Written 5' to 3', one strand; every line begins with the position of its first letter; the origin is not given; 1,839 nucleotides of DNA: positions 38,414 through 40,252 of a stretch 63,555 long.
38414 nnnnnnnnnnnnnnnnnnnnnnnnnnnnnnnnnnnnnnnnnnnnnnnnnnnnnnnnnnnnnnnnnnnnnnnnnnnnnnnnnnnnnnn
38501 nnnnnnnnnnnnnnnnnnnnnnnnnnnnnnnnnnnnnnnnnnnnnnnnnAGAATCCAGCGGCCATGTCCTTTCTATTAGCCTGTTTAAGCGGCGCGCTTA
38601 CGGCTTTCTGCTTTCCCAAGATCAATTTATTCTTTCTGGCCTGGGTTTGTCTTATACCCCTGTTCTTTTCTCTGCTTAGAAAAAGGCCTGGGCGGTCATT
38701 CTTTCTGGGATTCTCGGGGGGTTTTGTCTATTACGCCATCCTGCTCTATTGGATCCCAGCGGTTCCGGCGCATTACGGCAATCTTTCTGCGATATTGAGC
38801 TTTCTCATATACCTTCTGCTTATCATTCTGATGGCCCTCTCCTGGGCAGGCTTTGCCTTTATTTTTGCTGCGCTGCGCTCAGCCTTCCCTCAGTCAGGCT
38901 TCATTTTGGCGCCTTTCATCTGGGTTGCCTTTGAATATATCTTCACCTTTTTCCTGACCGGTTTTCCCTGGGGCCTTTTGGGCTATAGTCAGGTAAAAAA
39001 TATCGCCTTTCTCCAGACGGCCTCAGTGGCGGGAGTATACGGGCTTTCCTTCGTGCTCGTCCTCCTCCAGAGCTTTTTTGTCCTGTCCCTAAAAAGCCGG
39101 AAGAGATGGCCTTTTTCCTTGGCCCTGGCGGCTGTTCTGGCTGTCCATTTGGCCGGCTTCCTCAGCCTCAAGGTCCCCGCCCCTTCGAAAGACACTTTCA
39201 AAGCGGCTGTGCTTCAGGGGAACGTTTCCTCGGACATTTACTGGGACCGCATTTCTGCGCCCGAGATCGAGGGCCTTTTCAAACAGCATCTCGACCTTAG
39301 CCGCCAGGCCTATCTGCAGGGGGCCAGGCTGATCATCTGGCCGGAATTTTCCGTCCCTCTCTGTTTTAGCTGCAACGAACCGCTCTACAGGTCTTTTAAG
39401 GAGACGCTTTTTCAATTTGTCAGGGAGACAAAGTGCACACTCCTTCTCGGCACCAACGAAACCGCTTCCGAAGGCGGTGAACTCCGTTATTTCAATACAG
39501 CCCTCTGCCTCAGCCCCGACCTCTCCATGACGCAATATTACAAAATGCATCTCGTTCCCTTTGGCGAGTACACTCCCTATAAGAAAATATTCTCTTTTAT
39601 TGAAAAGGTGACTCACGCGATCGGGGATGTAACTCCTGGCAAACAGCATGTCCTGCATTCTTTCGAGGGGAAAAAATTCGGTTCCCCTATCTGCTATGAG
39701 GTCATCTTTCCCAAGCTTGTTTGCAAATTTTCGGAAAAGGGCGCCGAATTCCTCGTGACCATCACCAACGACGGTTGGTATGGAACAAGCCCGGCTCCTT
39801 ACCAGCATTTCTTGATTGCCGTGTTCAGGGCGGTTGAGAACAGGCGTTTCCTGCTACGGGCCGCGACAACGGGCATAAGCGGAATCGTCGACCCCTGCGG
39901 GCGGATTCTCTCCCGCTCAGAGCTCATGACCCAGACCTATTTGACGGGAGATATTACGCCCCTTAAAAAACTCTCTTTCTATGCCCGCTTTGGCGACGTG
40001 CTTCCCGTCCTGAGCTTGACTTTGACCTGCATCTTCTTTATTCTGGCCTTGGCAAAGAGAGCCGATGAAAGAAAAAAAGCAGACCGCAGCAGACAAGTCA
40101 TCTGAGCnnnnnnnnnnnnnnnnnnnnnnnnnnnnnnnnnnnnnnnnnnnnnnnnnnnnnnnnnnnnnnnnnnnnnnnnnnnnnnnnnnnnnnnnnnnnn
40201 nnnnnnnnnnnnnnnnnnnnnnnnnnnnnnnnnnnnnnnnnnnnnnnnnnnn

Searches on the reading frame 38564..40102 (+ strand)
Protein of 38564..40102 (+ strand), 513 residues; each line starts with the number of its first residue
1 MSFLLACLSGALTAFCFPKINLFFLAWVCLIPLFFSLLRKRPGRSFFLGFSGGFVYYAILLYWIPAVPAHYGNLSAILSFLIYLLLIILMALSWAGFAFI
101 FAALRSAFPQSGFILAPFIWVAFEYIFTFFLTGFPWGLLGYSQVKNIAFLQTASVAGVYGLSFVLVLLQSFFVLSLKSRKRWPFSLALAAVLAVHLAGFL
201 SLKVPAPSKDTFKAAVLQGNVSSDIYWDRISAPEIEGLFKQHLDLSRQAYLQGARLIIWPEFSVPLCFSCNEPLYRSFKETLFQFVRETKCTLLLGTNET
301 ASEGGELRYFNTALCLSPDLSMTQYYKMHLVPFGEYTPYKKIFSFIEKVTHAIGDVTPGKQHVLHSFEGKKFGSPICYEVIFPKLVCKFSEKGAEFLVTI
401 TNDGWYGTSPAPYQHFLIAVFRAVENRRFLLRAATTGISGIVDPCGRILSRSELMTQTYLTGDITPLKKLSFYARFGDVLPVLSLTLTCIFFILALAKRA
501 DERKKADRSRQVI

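Call 61: search_protein_families(library=pfam, proteins=[window:38564-40102:+], max_evalue=0.00001)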
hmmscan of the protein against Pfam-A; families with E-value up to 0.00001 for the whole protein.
window:38564-40102:+ (513 aa): 2 families
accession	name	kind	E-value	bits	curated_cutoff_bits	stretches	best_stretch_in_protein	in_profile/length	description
PF00795.27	CN_hydrolase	-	2.7e-36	125.7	23.2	1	213-465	1-247/256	Carbon-nitrogen hydrolase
PF20154.4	LNT_N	-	3e-32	112.4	27.1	1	9-169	1-157/159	Apolipoprotein N-acyltransferase N-terminal domain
